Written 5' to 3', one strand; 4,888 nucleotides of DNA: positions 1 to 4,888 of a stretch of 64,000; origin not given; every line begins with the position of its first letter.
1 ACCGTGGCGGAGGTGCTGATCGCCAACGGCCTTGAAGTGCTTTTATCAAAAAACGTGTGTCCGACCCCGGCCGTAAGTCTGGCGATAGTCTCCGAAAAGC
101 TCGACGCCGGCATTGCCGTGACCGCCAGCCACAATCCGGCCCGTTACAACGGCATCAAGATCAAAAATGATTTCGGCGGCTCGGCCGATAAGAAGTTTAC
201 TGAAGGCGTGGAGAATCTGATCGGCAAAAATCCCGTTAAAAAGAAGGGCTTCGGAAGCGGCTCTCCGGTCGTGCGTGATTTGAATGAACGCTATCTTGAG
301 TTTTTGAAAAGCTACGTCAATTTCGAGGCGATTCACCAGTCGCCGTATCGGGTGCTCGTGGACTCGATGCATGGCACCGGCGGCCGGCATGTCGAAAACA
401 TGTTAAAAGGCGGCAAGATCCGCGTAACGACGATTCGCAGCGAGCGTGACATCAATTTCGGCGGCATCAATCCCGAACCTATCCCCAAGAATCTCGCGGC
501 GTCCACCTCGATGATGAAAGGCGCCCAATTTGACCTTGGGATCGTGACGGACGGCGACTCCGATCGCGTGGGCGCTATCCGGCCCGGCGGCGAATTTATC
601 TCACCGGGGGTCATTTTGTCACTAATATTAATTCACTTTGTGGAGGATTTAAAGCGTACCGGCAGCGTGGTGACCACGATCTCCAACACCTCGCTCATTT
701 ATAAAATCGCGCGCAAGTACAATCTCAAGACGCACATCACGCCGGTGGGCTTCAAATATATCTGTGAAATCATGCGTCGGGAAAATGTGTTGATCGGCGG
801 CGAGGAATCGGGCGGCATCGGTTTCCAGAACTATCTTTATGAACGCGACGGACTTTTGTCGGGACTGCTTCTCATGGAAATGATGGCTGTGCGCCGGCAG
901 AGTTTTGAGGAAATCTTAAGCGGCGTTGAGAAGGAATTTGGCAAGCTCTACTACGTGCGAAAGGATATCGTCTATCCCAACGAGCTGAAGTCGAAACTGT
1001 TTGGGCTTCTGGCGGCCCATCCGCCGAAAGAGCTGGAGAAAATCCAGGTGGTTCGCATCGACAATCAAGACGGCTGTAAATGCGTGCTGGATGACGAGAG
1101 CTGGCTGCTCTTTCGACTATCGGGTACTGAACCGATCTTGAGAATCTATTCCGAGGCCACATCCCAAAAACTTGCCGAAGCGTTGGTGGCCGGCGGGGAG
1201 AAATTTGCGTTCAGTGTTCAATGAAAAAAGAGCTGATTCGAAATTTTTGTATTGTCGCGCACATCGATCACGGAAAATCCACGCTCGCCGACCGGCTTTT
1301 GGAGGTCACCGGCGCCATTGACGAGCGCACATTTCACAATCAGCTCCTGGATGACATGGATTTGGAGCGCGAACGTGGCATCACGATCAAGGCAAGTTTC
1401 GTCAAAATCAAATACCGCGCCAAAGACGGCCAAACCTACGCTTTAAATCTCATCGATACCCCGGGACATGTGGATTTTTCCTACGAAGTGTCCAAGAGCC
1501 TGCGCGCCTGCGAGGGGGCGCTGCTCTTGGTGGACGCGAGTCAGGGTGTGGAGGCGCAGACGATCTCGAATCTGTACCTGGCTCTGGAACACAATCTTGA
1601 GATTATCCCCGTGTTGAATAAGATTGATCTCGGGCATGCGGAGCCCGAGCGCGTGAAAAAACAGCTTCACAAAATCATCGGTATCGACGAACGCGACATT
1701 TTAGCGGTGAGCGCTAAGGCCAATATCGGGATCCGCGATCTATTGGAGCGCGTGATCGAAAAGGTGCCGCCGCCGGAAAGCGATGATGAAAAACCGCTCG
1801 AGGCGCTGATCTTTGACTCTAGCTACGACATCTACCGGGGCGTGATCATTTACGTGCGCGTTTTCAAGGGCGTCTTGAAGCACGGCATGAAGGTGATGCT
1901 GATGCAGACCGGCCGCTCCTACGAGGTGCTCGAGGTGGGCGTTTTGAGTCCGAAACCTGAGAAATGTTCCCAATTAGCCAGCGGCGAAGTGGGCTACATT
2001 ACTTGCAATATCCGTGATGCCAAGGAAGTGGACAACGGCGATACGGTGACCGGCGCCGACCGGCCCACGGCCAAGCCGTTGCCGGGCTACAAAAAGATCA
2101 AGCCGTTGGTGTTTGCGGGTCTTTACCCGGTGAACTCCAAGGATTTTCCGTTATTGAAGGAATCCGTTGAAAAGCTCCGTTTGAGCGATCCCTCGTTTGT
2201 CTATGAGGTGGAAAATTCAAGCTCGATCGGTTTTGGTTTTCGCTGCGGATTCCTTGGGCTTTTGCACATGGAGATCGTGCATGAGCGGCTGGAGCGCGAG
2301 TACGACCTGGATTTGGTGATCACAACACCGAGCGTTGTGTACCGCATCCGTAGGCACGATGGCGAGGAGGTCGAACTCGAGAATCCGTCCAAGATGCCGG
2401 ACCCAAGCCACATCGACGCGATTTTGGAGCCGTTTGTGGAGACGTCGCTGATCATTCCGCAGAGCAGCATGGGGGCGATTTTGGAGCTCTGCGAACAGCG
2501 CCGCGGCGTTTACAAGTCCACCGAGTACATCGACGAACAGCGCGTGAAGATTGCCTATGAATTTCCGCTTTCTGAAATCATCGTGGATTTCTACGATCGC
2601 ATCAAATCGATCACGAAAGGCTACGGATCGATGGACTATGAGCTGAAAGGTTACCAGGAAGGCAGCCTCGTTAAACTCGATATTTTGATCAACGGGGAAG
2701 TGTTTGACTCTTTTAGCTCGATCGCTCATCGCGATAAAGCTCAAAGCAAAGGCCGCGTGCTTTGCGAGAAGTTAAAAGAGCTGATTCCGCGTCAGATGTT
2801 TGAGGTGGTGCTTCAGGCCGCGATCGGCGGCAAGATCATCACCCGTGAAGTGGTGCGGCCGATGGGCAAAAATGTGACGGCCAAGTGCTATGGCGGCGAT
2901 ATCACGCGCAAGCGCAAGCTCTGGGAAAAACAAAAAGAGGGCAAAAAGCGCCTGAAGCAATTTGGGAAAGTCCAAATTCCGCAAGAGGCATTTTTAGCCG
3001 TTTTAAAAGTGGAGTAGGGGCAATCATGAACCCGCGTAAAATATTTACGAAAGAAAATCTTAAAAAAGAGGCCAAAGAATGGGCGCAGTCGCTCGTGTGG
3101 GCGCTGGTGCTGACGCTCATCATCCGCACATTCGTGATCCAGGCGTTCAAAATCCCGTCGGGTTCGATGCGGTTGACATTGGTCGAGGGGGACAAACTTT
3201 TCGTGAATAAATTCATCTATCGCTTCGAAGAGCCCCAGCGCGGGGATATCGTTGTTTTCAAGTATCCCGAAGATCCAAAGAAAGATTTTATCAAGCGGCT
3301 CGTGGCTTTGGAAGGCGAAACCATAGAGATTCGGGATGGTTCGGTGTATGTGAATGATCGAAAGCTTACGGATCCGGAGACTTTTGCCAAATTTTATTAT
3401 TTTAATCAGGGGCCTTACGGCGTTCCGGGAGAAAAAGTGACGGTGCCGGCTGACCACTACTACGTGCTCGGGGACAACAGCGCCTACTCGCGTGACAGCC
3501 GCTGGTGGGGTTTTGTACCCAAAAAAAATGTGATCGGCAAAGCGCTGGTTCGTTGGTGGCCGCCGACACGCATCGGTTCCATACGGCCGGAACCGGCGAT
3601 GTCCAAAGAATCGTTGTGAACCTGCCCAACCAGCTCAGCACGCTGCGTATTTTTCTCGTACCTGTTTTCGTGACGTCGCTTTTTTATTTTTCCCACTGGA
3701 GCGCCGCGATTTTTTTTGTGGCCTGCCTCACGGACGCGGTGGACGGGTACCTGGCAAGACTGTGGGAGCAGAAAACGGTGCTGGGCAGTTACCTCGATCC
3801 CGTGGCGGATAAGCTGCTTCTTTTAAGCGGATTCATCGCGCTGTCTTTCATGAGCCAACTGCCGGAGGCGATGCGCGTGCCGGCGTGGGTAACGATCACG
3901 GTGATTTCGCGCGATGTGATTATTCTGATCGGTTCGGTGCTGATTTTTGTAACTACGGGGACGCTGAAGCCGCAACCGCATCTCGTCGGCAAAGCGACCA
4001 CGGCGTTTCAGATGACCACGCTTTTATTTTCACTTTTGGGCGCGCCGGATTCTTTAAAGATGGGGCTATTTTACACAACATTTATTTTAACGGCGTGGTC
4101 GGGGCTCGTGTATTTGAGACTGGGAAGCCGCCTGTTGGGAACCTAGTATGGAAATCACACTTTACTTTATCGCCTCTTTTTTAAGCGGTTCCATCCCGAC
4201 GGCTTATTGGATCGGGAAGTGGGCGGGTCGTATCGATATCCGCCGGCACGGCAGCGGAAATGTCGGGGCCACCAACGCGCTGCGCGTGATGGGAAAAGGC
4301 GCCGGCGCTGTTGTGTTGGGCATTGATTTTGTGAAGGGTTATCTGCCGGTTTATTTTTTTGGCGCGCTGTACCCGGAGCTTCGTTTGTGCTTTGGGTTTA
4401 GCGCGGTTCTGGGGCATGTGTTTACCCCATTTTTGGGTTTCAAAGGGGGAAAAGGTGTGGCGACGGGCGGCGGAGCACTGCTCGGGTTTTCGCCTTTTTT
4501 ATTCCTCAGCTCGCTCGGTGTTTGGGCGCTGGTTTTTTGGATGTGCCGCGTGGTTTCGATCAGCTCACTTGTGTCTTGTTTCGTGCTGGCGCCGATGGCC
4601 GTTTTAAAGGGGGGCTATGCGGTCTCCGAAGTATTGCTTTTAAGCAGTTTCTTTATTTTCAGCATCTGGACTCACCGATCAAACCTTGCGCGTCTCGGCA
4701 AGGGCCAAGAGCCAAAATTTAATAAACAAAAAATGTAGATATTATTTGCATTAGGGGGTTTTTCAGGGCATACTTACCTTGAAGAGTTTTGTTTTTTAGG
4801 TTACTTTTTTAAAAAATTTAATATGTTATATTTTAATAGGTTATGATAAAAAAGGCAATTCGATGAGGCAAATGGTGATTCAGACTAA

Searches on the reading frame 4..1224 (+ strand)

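Call 29: search_protein_families(library=pfam, proteins=[window:4-1224:+], max_evalue=0.00001)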
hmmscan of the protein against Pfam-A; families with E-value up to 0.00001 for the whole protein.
window:4-1224:+ (406 aa): 4 families
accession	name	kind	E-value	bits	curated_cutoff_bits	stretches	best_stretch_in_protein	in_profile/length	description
PF02880.22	PGM_PMM_III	-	9.1e-26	90.7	20.7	1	207-307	8-110/115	Phosphoglucomutase/phosphomannomutase, alpha/beta/alpha domain III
PF02878.22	PGM_PMM_I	-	1.6e-20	73.6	22.5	1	2-75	61-133/138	Phosphoglucomutase/phosphomannomutase, alpha/beta/alpha domain I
PF02879.22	PGM_PMM_II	-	2.5e-20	73.4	29.3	1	95-194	1-101/103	Phosphoglucomutase/phosphomannomutase, alpha/beta/alpha domain II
PF00408.26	PGM_PMM_IV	-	1.3e-07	32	23.1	1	341-395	12-62/68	Phosphoglucomutase/phosphomannomutase, C-terminal domain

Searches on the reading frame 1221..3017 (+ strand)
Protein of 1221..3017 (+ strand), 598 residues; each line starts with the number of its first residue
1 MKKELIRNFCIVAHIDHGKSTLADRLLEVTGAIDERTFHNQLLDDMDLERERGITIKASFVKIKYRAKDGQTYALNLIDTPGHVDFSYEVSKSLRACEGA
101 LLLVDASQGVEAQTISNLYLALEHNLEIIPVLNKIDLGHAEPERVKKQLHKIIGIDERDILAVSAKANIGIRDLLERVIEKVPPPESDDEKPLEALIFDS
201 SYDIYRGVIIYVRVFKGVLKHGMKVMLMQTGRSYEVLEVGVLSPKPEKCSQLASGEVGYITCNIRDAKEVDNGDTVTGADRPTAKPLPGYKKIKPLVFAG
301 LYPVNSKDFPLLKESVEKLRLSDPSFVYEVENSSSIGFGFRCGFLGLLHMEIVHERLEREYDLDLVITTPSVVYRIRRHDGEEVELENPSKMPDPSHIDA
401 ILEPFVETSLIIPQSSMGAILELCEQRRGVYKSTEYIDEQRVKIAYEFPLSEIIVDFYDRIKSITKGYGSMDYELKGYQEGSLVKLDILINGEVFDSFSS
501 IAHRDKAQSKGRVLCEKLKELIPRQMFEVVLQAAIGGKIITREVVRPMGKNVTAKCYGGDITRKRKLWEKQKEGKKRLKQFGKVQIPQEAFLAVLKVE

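Call 29: search_protein_families(library=pfam, proteins=[window:1221-3017:+], max_evalue=0.00001)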
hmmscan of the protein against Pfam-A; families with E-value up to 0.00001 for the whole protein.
window:1221-3017:+ (598 aa): 4 families
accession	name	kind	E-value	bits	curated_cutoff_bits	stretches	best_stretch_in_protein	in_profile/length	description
PF00009.33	GTP_EFTU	-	6.7e-56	189.3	26.5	1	6-184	3-188/188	Elongation factor Tu GTP binding domain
PF06421.17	LepA_C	-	4.7e-47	159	29.7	1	490-596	1-107/107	GTP-binding protein LepA C-terminus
PF00679.30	EFG_C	-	4.6e-22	78.3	27.9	1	401-487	2-87/89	Elongation factor G C-terminus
PF03144.31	GTP_EFTU_D2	-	4.8e-12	46.6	30.3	1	207-277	1-73/73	Elongation factor Tu domain 2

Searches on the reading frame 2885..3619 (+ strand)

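Call 29: search_protein_families(library=pfam, proteins=[window:2885-3619:+], max_evalue=0.00001)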
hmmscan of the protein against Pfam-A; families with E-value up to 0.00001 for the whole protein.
window:2885-3619:+ (244 aa): 1 family
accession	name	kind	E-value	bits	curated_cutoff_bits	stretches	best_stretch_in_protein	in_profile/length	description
PF10502.14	Peptidase_S26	-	8.5e-52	175.9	22.9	1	64-225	2-168/168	Signal peptidase, peptidase S26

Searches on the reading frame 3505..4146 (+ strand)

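Call 29: search_protein_families(library=pfam, proteins=[window:3505-4146:+], max_evalue=0.00001)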
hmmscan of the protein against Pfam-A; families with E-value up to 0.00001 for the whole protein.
window:3505-4146:+ (213 aa): 1 family
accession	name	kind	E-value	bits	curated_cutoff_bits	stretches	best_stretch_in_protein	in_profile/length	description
PF01066.26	CDP-OH_P_transf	-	1.6e-32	113.5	22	1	39-198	2-152/152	CDP-alcohol phosphatidyltransferase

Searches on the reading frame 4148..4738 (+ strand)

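Call 29: search_protein_families(library=pfam, proteins=[window:4148-4738:+], max_evalue=0.00001)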
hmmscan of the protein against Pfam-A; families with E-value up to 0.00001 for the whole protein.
window:4148-4738:+ (196 aa): 1 family
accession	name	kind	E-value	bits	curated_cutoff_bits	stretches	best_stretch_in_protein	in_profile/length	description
PF02660.20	G3P_acyltransf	-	1.9e-48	165.1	24.1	1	10-183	2-164/164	Glycerol-3-phosphate acyltransferase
